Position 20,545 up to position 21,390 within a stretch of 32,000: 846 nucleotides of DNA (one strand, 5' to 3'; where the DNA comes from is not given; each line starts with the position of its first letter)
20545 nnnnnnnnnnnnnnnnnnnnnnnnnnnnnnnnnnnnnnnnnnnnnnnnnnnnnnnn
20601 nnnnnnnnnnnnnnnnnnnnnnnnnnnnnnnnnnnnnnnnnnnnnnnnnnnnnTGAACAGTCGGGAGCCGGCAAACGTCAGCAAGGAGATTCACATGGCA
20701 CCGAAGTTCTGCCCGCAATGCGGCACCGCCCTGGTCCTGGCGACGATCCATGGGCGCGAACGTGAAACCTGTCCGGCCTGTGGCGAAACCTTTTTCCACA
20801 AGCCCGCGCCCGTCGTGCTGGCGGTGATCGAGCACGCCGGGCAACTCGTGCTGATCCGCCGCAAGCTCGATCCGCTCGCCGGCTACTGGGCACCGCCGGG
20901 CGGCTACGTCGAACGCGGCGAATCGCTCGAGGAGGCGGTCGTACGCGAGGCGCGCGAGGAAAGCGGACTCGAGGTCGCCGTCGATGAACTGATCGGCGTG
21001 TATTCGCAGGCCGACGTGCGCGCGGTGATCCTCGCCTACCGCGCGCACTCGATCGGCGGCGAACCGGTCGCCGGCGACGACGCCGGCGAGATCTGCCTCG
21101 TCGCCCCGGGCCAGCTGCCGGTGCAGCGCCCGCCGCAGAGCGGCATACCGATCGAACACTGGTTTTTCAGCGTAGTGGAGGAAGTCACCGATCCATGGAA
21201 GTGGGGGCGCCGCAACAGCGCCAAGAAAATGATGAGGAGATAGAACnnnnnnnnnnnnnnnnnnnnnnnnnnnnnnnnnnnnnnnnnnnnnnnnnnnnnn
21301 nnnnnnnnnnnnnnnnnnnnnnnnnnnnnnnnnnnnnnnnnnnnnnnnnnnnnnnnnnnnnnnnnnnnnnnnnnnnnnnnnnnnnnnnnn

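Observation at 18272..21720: Candidate self-contained, O2-independent prFMN supply and maturation module (UbiD paralogue, UbiX, RibK-like, Nudix, PNPOx-like)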

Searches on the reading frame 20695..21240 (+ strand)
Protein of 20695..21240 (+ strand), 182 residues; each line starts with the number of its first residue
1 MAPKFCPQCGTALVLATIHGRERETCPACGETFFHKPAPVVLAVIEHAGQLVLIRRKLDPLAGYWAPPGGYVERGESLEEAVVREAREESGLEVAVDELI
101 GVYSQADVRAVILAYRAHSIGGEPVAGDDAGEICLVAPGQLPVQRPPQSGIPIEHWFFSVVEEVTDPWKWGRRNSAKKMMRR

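Call 7: search_protein_families(library=pfam, proteins=[window:20695-21240:+], max_evalue=0.01)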
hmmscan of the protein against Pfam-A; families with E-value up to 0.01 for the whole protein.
window:20695-21240:+ (182 aa): 8 families
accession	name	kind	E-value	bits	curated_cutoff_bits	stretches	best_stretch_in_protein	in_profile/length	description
PF00293.34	NUDIX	-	6.6e-17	62.2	21.1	1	39-141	6-118/134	NUDIX domain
PF14803.11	Zn_ribbon_Nudix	-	6.2e-06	26.5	25.6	1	4-32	1-31/34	Nudix N-terminal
PF14815.12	NUDIX_4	-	4.8e-05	23.5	35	1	41-105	2-67/113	NUDIX domain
PF12773.13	DZR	-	0.00059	20.4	27.3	1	4-32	13-33/45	Double zinc ribbon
PF24042.1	DUF7351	-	0.0019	18.4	31.2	1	5-39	3-37/177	Domain of unknown function (DUF7351)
PF13453.11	Zn_ribbon_TFIIB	-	0.0035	17.1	22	1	6-30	2-26/41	Transcription factor zinc-finger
PF01599.25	Ribosomal_S27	-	0.0056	17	22.3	0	4-32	18-44/44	Ribosomal protein S27a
PF13240.11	Zn_Ribbon_1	-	0.008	16.4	25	0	4-13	14-23/23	zinc-ribbon domain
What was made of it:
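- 20695..21243 (+): Zinc-ribbon Nudix hydrolase with an intact Nudix box. Proposed role: DMAPP to DMAP. The substrate is not established. NUDIX E 6.6e-17 plus Zn_ribbon_Nudix (call 7).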

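Call 8: search_protein_families(library=ncbifam, proteins=[window:20695-21240:+], max_evalue=0.01)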
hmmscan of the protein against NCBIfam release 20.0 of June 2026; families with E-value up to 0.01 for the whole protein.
window:20695-21240:+ (182 aa): 27 families (the best 25 are shown)
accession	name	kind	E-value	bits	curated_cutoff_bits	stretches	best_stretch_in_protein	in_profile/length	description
NF001299.0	PRK00241.1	equivalog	3.3e-14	53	158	1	4-123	103-219/263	NAD(+) diphosphatase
NF003787.0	PRK05379.1-4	equivalog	9.1e-13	47.9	449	1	41-101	211-271/346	bifunctional nicotinamide-nucleotide adenylyltransferase/Nudix hydroxylase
NF003788.0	PRK05379.1-5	equivalog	1.4e-11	44.3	354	1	43-102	218-277/351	bifunctional nicotinamide-nucleotide adenylyltransferase/Nudix hydroxylase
NF006530.0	PRK08999.1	equivalog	1.7e-11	43.8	245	1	40-124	8-96/315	Nudix family hydrolase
NF007834.0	PRK10546.1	equivalog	1.5e-10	41.1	156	1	39-124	5-93/135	pyrimidine (deoxy)nucleoside triphosphate diphosphatase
NF003786.0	PRK05379.1-2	equivalog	9.3e-10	38.2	397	1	41-102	221-282/354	bifunctional nicotinamide-nucleotide adenylyltransferase/Nudix hydroxylase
NF003791.0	PRK05379.2-3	equivalog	6e-09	35.5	409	1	42-103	206-267/340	bifunctional nicotinamide-nucleotide adenylyltransferase/Nudix hydroxylase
TIGR00586.1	mutt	equivalog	1.7e-08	34.6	97.9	1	43-100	10-69/129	8-oxo-dGTP diphosphatase MutT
NF008044.0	PRK10776.1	equivalog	3e-08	33.6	148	1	49-125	16-95/130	8-oxo-dGTP diphosphatase MutT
NF041652.1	Nud_hyd_Dein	equivalog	1.8e-07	31.5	200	1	43-104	19-84/152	Nudix hydrolase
NF003790.0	PRK05379.2-2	equivalog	2.8e-07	29.9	403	1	41-106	220-285/354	bifunctional nicotinamide mononucleotide adenylyltransferase/ADP-ribose pyrophosphatase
NF012016.0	PRK15472.1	equivalog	5.5e-07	29.4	95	1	41-110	7-78/141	nucleoside triphosphatase NudI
NF011963.0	PRK15434.1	subfamily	1.3e-06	28.2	146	1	43-102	23-84/159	GDP-mannose mannosyl hydrolase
TIGR02705.1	nudix_YtkD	equivalog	5.3e-06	26.1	154.4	1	40-104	26-86/156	RNA deprotection pyrophosphohydrolase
NF006961.0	PRK09438.1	equivalog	1.1e-05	25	103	1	36-98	7-67/151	dihydroneopterin triphosphate diphosphatase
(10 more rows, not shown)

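Call 34: find_homologous_proteins(query=window:20695-21240:+)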
Query window:20695-21240:+ (182 aa): 1077 proteins with E <= 0.001 among 1498 candidates; the best 120 are listed.
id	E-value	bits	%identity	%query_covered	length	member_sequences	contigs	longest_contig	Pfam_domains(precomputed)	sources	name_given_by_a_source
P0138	2.2e-109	382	91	100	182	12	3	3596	PF14803.12,PF00293.35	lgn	-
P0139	5.7e-101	354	84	100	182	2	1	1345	PF00293.35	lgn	-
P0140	3.8e-99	348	84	100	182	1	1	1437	PF00293.35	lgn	-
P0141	5.3e-99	348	83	100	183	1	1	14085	PF00293.35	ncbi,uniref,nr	ncbi:MAG TPA: NUDIX hydrolase [Aromatoleum sp.]|uniref:NUDIX hydrolase n=1 Tax=Aromatoleum sp. TaxID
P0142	7.6e-96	338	82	100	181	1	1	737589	PF00293.35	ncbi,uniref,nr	ncbi:NUDIX domain-containing protein [Azoarcus sp. KH32C]|uniref:NUDIX hydrolase n=1 Tax=Azoarcus sp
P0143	1.3e-94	334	81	100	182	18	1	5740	PF14803.12,PF00293.35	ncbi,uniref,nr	ncbi:NUDIX hydrolase [Aromatoleum toluolicum]|uniref:NUDIX domain-containing protein n=1 Tax=Aromato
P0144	1.3e-93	330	79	100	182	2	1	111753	PF00293.35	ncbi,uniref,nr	ncbi:NUDIX hydrolase [Aromatoleum diolicum]|uniref:NUDIX domain-containing protein n=1 Tax=Aromatole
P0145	1.2e-92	327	78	100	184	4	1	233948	PF00293.35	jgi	jgi:ADP-ribose pyrophosphatase YjhB (NUDIX family)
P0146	1.9e-91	323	79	100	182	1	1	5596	PF00293.35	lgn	-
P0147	1.1e-90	321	79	100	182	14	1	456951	PF00293.35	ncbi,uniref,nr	ncbi:NUDIX hydrolase [Aromatoleum toluclasticum]|uniref:NUDIX hydrolase n=1 Tax=Aromatoleum toluclas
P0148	4.8e-89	315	75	100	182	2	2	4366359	PF00293.35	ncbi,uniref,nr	ncbi:NUDIX hydrolase [Aromatoleum aromaticum]|uniref:NUDIX hydrolase n=1 Tax=Aromatoleum aromaticum 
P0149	3.0e-88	313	73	100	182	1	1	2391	PF00293.35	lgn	-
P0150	5.4e-88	312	74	100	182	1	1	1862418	PF00293.35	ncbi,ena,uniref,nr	ncbi:NUDIX hydrolase [Aromatoleum buckelii]|uniref:NUDIX domain-containing protein n=1 Tax=Aromatole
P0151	6.2e-88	312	74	99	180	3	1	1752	PF00293.35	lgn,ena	-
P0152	2.5e-86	306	74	100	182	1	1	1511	PF00293.35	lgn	-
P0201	1.3e-58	216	58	90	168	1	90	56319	PF00293.35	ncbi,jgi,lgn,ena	jgi:ADP-ribose pyrophosphatase YjhB (NUDIX family)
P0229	1.2e-56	210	58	93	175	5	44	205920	PF14803.12,PF00293.35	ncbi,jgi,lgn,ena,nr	ncbi:MAG: NUDIX domain-containing protein [Betaproteobacteria bacterium]|nr:NUDIX domain-containing 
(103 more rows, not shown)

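Call 35: find_encoding_contigs(protein=P0148, flank=10000, max_places=2)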
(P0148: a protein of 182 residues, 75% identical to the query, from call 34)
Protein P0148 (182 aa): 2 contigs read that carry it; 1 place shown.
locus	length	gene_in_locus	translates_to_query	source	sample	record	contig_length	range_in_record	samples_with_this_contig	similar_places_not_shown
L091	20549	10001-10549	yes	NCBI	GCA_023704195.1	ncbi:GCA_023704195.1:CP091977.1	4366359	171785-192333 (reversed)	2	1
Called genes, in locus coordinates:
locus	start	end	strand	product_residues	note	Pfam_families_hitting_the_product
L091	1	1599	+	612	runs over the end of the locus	PF00391:PEP-utilizers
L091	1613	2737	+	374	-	PF01326:PPDK_N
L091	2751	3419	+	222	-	PF00571:CBS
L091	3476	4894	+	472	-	PF20695:UbiD_N, PF01977:UbiD, PF20696:UbiD_C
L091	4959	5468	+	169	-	PF13419:HAD_2, PF00702:Hydrolase, PF08282:Hydrolase_3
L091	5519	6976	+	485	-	PF20695:UbiD_N, PF01977:UbiD, PF20696:UbiD_C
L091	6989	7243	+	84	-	PF09662:Phenyl_P_gamma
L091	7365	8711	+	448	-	PF20695:UbiD_N, PF01977:UbiD, PF20696:UbiD_C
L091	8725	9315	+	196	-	PF02441:Flavoprotein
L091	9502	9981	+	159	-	PF01982:CTP-dep_RFKase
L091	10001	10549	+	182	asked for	PF00293:NUDIX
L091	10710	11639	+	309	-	PF13557:Phenol_MetA_deg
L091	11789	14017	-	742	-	PF19878:DUF6351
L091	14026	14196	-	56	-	-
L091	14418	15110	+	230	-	PF00925:GTP_cyclohydro2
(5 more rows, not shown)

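Call 36: find_encoding_contigs(protein=P0201, flank=7000, max_places=3)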
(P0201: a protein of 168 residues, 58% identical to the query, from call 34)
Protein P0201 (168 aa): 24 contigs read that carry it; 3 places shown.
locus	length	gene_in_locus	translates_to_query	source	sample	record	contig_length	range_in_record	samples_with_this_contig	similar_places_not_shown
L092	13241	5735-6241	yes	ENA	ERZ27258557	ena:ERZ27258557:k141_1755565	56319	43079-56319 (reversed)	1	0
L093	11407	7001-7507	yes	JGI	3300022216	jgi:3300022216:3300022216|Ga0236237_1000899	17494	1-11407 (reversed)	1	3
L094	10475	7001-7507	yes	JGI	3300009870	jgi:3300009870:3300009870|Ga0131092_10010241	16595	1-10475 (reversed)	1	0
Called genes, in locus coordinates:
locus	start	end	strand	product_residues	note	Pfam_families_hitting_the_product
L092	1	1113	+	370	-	?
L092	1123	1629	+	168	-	PF08282:Hydrolase_3, PF00702:Hydrolase, PF13419:HAD_2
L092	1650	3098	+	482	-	PF20695:UbiD_N, PF01977:UbiD, PF20696:UbiD_C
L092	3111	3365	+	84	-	PF09662:Phenyl_P_gamma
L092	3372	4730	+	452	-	PF20695:UbiD_N, PF01977:UbiD, PF20696:UbiD_C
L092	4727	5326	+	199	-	PF02441:Flavoprotein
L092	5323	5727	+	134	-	PF01982:CTP-dep_RFKase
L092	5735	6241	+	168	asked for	PF00293:NUDIX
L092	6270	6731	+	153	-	-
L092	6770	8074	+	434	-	PF00501:AMP-binding, PF14535:AMP-binding_C_2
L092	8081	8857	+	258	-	PF00149:Metallophos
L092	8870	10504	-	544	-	PF00501:AMP-binding, PF13193:AMP-binding_C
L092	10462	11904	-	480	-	PF00171:Aldedh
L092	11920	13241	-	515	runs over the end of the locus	PF01565:FAD_binding_4, PF02913:FAD-oxidase_C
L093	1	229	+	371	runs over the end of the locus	PF01326:PPDK_N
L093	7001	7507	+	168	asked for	PF00293:NUDIX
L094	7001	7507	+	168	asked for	PF00293:NUDIX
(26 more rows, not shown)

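Call 37: find_encoding_contigs(protein=P0229, flank=7000, max_places=3)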
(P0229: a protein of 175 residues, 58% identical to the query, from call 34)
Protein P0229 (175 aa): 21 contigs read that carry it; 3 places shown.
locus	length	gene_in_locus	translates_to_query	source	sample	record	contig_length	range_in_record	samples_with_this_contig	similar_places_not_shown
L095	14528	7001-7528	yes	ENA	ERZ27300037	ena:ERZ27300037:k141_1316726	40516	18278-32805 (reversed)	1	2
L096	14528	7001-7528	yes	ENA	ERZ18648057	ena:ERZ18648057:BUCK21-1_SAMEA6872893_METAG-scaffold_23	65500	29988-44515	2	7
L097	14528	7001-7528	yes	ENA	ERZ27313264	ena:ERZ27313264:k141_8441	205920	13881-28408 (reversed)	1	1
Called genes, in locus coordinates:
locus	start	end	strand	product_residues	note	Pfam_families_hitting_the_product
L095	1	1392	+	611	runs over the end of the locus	PF00391:PEP-utilizers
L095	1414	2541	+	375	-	PF01326:PPDK_N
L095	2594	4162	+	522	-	PF20695:UbiD_N, PF01977:UbiD, PF20696:UbiD_C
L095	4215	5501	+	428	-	PF06792:UPF0261, PF23189:UPF0261_C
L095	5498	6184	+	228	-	PF00571:CBS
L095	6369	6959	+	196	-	PF02441:Flavoprotein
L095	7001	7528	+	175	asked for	PF14803:Zn_ribbon_Nudix (weak), PF00293:NUDIX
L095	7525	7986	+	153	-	PF01243:PNPOx_N (weak)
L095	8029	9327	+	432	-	PF00501:AMP-binding, PF14535:AMP-binding_C_2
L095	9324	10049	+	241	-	PF00149:Metallophos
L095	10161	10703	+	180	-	PF04290:DctQ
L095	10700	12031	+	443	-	PF06808:DctM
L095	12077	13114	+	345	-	PF03480:DctP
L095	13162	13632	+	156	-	PF01047:MarR, PF12802:MarR_2, PF01978:TrmB (faint), PF13412:HTH_24 (faint), PF13463:HTH_27 (weak)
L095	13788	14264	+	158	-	PF00111:Fer2, PF13085:Fer2_3 (weak), PF01799:Fer2_2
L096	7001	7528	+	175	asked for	PF14803:Zn_ribbon_Nudix (weak), PF00293:NUDIX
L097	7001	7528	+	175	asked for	PF14803:Zn_ribbon_Nudix (weak), PF00293:NUDIX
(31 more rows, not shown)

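Call 83: search_solved_structures(query=window:20695-21240:+, max_evalue=0.00001, show_alignments=1)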
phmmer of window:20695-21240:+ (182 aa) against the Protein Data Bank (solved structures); distinct sequences matched with E-value up to 0.00001: 27.
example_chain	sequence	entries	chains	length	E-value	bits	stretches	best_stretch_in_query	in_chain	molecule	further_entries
3cng_A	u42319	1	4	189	1.5e-16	64.2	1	4-142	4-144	NUDIX hydrolase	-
2yyh_A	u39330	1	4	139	1.6e-14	57.5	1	49-144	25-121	8-OXO-dGTPase domain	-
2fml_A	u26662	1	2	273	3.8e-11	46.6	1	45-133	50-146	MutT/nudix family protein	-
3ees_A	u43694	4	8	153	5.5e-11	46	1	39-156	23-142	Probable pyrophosphohydrolase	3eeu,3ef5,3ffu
3id9_A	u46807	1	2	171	1.2e-09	41.7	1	50-113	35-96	MutT/NUDIX family protein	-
5zrc_A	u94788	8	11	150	1.8e-09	41.1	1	39-127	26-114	Putative mutator protein MutT2/NUDIX hydrolase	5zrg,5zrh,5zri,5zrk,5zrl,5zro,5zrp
4dyw_A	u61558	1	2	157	4.5e-09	39.8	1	42-126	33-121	MutT/NUDIX family protein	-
2rrk_A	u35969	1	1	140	6.8e-09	39.2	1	37-113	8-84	CTP pyrophosphohydrolase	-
6o3p_A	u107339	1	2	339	7.6e-09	39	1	4-95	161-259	Peroxisomal NADH pyrophosphatase NUDT12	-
2b06_A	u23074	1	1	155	1e-07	35.4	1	62-145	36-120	MutT/nudix family protein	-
6scx_A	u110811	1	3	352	1.3e-07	35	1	4-95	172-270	Peroxisomal NADH pyrophosphatase NUDT12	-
3smd_A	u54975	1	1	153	2.7e-07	34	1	39-109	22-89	MutT/NUDIX family protein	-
8zb3_A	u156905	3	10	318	3.3e-07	33.7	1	27-133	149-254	NAD(+) diphosphatase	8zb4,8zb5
5iw4_A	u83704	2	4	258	4.4e-07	33.3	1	3-96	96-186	NADH pyrophosphatase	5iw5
3fk9_A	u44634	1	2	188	4.6e-07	33.2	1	44-106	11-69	Mutator MutT protein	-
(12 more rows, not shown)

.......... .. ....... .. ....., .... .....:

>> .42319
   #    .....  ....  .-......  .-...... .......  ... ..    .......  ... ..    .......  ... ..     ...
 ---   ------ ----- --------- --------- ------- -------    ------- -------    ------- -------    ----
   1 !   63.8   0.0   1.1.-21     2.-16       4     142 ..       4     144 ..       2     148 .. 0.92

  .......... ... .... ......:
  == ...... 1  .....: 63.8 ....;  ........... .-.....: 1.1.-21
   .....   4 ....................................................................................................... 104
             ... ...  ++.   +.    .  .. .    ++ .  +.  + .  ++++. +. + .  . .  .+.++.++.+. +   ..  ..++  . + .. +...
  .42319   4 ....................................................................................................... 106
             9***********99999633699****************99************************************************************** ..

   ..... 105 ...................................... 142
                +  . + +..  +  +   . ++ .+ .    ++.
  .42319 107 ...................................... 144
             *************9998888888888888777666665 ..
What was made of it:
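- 20695..21243 (+): The best solved relative, 3cng, has unknown function (call 83).
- The best structures are uncharacterised (call 83).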
